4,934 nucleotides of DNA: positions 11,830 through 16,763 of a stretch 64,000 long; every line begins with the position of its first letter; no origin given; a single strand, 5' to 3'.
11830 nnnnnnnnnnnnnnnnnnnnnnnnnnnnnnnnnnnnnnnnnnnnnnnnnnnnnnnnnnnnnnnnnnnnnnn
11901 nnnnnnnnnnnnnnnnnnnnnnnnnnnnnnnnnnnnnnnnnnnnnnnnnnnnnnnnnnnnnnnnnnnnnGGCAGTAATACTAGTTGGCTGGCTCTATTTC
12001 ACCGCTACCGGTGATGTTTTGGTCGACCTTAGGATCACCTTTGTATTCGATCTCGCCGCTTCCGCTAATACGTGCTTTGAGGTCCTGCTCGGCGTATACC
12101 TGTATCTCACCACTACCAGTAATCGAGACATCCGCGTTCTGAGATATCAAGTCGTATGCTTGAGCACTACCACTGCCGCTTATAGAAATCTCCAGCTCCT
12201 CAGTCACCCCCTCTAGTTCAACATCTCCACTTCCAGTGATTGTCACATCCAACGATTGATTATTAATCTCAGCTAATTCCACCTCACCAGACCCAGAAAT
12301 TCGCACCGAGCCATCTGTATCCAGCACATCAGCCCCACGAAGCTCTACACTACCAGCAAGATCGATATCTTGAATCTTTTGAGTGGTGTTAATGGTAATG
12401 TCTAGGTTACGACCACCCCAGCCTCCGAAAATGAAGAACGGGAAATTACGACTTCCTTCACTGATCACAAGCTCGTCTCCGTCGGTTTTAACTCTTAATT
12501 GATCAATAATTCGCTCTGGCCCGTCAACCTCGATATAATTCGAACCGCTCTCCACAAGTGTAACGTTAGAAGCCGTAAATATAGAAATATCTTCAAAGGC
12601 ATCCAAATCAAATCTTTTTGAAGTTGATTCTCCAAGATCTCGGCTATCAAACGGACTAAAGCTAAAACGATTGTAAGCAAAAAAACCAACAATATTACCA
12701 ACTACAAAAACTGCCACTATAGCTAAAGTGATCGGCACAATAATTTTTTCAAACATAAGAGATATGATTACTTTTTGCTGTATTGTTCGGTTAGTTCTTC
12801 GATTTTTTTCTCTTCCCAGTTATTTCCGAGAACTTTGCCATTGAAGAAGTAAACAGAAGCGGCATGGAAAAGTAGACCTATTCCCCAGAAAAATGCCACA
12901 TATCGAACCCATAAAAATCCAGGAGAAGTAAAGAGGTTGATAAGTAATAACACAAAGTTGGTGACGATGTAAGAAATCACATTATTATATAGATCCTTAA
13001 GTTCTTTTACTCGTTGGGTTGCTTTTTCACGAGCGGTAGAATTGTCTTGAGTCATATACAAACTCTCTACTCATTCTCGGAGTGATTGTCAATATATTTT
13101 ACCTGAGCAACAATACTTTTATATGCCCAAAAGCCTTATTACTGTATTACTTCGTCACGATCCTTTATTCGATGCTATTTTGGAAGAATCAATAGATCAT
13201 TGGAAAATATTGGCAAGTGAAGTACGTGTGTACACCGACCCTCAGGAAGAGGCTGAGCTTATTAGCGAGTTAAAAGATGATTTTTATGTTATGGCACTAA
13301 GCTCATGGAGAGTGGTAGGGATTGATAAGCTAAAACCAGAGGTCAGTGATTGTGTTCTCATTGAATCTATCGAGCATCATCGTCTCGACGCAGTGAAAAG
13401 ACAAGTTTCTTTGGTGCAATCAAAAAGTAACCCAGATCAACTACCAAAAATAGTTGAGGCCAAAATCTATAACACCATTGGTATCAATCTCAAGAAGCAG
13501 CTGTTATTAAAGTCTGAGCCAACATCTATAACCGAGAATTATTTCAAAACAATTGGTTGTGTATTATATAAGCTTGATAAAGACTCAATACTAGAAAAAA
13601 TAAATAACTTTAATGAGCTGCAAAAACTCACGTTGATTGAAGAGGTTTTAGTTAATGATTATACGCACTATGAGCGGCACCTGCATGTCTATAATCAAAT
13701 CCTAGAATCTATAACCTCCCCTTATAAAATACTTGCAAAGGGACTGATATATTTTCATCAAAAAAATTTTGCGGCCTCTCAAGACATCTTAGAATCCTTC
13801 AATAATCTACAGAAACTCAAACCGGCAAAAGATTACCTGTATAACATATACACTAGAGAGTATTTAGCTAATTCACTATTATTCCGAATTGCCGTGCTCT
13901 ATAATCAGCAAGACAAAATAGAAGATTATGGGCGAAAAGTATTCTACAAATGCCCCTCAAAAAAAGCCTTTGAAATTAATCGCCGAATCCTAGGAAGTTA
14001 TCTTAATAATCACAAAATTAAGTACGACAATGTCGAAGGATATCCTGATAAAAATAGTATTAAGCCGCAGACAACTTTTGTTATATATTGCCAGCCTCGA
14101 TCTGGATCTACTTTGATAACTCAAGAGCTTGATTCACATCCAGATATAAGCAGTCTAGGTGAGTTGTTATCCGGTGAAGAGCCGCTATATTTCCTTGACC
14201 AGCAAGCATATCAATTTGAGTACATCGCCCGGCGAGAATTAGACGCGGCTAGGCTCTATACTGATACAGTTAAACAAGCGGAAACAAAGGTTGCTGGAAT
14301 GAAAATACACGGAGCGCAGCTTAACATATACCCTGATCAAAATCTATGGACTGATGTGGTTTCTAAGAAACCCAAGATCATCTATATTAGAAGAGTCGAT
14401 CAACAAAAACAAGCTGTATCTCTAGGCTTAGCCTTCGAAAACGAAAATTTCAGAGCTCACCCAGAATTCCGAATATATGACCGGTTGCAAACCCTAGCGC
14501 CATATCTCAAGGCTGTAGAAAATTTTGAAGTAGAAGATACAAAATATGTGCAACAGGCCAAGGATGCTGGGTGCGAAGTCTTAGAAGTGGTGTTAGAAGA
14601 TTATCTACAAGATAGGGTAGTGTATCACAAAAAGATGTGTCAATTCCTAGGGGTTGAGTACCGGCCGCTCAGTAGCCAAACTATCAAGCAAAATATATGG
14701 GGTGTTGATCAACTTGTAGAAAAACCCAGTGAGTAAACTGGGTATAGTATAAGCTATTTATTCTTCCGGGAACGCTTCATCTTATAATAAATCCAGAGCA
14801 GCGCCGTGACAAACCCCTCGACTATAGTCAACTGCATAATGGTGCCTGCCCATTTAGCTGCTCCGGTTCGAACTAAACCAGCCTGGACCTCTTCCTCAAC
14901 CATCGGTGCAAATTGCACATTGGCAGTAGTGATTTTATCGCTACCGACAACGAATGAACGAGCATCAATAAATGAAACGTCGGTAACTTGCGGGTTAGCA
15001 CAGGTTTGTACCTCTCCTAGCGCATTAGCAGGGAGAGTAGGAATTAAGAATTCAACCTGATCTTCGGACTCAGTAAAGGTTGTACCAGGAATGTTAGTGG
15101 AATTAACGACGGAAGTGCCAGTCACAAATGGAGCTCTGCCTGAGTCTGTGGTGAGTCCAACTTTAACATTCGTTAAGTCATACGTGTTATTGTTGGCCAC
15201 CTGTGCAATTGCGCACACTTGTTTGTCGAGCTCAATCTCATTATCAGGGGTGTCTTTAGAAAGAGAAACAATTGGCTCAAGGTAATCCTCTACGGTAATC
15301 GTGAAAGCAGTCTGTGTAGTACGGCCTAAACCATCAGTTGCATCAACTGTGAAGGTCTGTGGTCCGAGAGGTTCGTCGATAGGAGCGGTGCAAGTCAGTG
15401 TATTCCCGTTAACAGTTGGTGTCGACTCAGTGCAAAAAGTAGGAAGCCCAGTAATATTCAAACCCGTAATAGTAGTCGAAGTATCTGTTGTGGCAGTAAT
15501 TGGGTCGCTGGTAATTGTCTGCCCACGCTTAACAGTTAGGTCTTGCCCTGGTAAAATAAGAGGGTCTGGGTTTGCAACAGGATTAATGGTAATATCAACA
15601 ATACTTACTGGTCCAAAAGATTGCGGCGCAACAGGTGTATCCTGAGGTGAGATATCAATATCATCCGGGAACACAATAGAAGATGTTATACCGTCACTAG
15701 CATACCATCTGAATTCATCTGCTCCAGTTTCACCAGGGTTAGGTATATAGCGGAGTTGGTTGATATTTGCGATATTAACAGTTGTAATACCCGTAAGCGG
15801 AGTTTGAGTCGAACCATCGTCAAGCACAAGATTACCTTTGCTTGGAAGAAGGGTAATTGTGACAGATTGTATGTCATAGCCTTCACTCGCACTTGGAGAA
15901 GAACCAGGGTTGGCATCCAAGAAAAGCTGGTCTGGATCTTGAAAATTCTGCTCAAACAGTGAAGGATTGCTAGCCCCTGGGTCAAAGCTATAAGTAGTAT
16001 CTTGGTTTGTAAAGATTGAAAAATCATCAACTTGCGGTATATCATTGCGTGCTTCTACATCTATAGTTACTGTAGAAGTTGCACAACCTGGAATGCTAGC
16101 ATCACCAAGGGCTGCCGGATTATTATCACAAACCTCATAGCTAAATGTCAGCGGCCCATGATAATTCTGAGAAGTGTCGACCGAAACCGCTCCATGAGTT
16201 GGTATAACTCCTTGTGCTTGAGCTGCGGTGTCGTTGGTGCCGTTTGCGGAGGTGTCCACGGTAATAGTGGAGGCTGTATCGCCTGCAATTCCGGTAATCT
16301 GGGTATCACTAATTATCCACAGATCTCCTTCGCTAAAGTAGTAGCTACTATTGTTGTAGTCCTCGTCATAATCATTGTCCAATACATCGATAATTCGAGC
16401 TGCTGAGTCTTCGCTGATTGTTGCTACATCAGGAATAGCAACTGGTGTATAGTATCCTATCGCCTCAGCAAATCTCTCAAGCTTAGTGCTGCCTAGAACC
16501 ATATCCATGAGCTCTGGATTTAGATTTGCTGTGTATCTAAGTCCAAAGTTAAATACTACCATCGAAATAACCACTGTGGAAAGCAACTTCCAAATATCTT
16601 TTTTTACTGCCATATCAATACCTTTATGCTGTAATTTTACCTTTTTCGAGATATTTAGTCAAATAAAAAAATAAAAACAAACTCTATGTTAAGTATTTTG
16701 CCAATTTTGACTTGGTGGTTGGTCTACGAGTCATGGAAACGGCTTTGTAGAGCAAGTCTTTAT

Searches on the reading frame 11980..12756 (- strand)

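Call 16: search_protein_families(library=pfam, proteins=[window:11980-12756:-], max_evalue=0.001)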
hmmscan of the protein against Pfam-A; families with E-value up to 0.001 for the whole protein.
window:11980-12756:- (258 aa): 1 family
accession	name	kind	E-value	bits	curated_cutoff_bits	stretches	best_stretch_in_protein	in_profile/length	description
PF10988.14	DUF2807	-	1.9e-41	142.3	24.2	1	53-242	1-181/181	Putative auto-transporter adhesin, head GIN domain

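Call 31: search_protein_families(library=ncbifam, proteins=[window:11980-12756:-], max_evalue=1)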
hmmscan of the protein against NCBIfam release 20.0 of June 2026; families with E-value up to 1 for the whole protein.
window:11980-12756:- (258 aa): 1 family
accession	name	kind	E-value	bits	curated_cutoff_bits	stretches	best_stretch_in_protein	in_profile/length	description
NF049997.1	LiaG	equivalog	1.5e-07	30.9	285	1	15-219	8-208/286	LiaG family protein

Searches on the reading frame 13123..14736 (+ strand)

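Call 16: search_protein_families(library=pfam, proteins=[window:13123-14736:+], max_evalue=0.001)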
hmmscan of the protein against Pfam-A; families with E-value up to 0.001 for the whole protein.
window:13123-14736:+ (537 aa): 2 families
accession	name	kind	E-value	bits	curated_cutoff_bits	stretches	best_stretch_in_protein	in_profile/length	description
PF13469.12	Sulfotransfer_3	-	1.2e-07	32.6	27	1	320-375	3-58/216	Sulfotransferase family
PF09037.16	Sulphotransf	-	0.00027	21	22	0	319-511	2-214/244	Stf0 sulphotransferase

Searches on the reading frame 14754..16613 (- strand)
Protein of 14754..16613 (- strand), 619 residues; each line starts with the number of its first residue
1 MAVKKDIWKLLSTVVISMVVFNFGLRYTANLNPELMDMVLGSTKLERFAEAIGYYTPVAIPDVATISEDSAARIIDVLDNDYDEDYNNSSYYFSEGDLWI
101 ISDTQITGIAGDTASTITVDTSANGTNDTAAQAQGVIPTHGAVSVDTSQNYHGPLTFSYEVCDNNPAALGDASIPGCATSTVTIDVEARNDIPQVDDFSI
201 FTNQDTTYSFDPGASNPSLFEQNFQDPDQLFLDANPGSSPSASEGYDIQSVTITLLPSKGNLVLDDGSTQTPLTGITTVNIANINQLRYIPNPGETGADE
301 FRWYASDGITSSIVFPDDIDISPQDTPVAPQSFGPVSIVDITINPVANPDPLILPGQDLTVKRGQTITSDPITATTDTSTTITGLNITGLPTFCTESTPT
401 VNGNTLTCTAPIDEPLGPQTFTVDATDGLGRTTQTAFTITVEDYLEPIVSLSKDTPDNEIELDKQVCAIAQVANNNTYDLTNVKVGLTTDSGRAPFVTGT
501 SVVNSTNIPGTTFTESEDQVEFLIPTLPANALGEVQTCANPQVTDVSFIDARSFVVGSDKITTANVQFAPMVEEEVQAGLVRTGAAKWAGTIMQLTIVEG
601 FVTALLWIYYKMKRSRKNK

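Call 17: search_protein_families(library=pfam, proteins=[window:14754-16613:-], max_evalue=0.001)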
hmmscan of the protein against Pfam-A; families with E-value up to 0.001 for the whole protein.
window:14754-16613:- (619 aa): 1 family
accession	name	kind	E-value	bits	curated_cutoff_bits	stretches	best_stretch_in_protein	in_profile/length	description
PF17963.7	Big_9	-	1.3e-08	36.1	23.6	0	355-440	8-89/89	Bacterial Ig domain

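Call 31: search_protein_families(library=ncbifam, proteins=[window:14754-16613:-], max_evalue=1)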
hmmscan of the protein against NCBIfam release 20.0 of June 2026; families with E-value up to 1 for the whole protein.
window:14754-16613:- (619 aa): 1 family
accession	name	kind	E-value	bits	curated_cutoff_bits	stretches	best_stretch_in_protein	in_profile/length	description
NF012211.1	tand_rpt_95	domain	4.4e-05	23.4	90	2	97-197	6-95/98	tandem-95 repeat protein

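Call 59: find_homologous_proteins(query=window:14757-16613:-, max_evalue=0.001)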
Query window:14757-16613:- (619 aa): 8 proteins with E <= 0.001 among 8000 candidates.
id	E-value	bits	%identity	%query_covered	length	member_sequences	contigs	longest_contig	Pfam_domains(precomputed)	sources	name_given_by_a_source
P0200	0.0e+0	1367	100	100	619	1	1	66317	PF17963.8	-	-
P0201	9.1e-189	647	53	100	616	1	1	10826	-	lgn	-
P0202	1.9e-186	639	51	99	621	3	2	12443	PF17963.8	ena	-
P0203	3.2e-179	615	50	100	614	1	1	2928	-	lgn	-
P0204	4.0e-172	592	50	94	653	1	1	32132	PF17963.8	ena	-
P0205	1.6e-152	527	45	100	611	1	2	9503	PF17963.8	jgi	jgi:Bacterial Ig domain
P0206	8.7e-139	482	43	100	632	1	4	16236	PF17963.8,PF17892.8,PF17803.8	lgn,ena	-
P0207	7.2e-27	112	30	56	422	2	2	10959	PF17963.8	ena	-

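Call 62: find_encoding_contigs(protein=P0207, flank=10000, max_places=4)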
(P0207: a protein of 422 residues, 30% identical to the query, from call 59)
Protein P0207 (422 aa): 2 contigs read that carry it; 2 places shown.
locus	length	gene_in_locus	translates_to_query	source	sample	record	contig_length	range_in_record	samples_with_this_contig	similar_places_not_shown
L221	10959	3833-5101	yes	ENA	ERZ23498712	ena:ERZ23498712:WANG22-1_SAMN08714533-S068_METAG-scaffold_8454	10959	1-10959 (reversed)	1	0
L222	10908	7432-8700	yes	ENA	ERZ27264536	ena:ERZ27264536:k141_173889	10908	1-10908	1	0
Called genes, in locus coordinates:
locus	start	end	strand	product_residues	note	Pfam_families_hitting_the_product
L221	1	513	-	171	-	?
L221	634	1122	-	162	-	-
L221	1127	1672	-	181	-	PF01195:Pept_tRNA_hydro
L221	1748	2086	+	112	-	-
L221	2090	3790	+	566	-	PF17963:Big_9 (faint), PF17892:Cadherin_5 (faint)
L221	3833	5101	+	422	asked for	PF17963:Big_9 (weak)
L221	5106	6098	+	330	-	PF00535:Glycos_transf_2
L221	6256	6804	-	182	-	-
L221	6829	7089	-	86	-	-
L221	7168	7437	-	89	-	-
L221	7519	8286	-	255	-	-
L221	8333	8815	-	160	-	-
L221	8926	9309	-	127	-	-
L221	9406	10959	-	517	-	?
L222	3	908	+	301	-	?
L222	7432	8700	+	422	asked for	PF17963:Big_9 (weak)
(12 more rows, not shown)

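Call 63: find_encoding_contigs(protein=P0206, flank=10000, max_places=4)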
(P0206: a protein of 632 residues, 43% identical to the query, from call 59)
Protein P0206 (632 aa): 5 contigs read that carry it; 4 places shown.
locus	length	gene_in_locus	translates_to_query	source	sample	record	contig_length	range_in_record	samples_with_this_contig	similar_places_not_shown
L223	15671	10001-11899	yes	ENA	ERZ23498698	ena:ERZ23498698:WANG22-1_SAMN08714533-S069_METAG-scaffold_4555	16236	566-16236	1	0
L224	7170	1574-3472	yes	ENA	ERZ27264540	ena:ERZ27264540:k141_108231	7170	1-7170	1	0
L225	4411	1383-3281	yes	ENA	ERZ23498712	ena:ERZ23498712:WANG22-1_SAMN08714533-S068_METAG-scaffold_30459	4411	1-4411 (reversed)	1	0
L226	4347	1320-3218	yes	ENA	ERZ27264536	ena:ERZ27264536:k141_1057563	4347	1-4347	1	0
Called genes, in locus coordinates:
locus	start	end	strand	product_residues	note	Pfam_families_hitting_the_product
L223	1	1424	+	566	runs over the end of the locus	PF17963:Big_9 (faint), PF17892:Cadherin_5 (faint)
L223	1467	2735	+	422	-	PF17963:Big_9 (weak)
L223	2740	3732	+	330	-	PF00535:Glycos_transf_2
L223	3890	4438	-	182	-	-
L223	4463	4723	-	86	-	-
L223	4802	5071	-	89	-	-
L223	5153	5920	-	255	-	-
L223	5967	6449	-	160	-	-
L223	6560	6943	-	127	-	-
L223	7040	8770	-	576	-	PF00652:Ricin_B_lectin, PF14200:RicinB_lectin_2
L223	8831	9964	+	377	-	PF00535:Glycos_transf_2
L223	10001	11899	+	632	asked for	PF17803:Cadherin_4 (weak), PF17892:Cadherin_5 (faint), PF17963:Big_9 (weak)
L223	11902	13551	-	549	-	-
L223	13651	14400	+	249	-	PF10988:DUF2807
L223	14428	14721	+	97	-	PF13239:2TM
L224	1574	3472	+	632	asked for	PF17803:Cadherin_4 (weak), PF17892:Cadherin_5 (faint), PF17963:Big_9 (weak)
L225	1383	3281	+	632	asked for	PF17803:Cadherin_4 (weak), PF17892:Cadherin_5 (faint), PF17963:Big_9 (weak)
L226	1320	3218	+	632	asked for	PF17803:Cadherin_4 (weak), PF17892:Cadherin_5 (faint), PF17963:Big_9 (weak)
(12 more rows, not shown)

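Call 68: find_encoding_contigs(protein=P0204, flank=10000, max_places=3)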
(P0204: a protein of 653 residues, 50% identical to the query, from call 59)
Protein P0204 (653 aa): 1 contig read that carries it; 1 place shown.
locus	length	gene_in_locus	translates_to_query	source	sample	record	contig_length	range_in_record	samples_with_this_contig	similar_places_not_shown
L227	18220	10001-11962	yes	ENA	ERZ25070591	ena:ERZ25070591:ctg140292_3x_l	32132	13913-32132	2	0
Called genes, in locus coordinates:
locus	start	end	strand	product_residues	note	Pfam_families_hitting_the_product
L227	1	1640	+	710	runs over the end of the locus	-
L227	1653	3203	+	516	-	PF04087:DUF389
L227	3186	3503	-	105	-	PF00581:Rhodanese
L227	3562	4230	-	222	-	-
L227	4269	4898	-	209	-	-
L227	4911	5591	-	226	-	PF06821:Ser_hydrolase, PF00561:Abhydrolase_1 (weak)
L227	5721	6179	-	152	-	-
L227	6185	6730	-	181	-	PF01195:Pept_tRNA_hydro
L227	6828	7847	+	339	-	PF00535:Glycos_transf_2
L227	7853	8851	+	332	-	PF00535:Glycos_transf_2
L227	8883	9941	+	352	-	PF00535:Glycos_transf_2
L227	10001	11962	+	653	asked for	PF17963:Big_9 (faint)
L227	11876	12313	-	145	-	-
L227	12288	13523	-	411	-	-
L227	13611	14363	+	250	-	PF10988:DUF2807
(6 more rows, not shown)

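Call 69: find_encoding_contigs(protein=P0202, flank=10000, max_places=3)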
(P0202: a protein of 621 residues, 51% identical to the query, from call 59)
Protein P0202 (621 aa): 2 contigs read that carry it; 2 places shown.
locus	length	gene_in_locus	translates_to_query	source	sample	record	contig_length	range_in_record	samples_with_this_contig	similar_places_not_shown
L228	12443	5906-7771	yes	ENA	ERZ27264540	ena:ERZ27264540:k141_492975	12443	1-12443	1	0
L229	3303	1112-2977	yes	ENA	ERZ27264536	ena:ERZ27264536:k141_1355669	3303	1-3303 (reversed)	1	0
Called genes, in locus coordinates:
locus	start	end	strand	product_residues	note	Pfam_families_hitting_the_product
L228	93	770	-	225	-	PF06821:Ser_hydrolase, PF00561:Abhydrolase_1 (faint)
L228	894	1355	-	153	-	-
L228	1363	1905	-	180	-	PF01195:Pept_tRNA_hydro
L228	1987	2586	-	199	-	-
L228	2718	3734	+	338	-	PF00535:Glycos_transf_2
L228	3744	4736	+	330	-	PF00535:Glycos_transf_2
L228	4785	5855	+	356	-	PF00535:Glycos_transf_2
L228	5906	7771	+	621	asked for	PF17963:Big_9 (faint)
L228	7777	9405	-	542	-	PF13469:Sulfotransfer_3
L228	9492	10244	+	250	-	PF10988:DUF2807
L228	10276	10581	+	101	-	PF13239:2TM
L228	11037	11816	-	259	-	PF08264:Anticodon_1, PF10458:Val_tRNA-synt_C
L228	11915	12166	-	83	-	-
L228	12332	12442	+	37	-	?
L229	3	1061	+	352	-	?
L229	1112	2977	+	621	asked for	PF17963:Big_9 (faint)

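Call 70: find_encoding_contigs(protein=P0201, flank=10000, max_places=3)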
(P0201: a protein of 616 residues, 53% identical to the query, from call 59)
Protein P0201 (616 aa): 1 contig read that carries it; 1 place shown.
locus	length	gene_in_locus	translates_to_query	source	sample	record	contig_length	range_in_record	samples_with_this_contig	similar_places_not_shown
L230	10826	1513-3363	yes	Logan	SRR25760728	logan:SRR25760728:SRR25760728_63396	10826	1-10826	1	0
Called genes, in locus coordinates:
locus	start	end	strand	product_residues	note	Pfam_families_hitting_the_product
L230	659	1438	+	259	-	PF01263:Aldose_epim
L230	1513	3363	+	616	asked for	-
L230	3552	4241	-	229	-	PF01411:tRNA-synt_2c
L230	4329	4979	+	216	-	PF22468:ACT_9 (faint)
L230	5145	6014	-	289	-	-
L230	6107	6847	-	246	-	PF01978:TrmB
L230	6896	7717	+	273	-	-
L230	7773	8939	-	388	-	PF00270:DEAD, PF04851:ResIII, PF14617:CMS1 (faint), PF00271:Helicase_C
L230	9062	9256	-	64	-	-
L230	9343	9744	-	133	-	-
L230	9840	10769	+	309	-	-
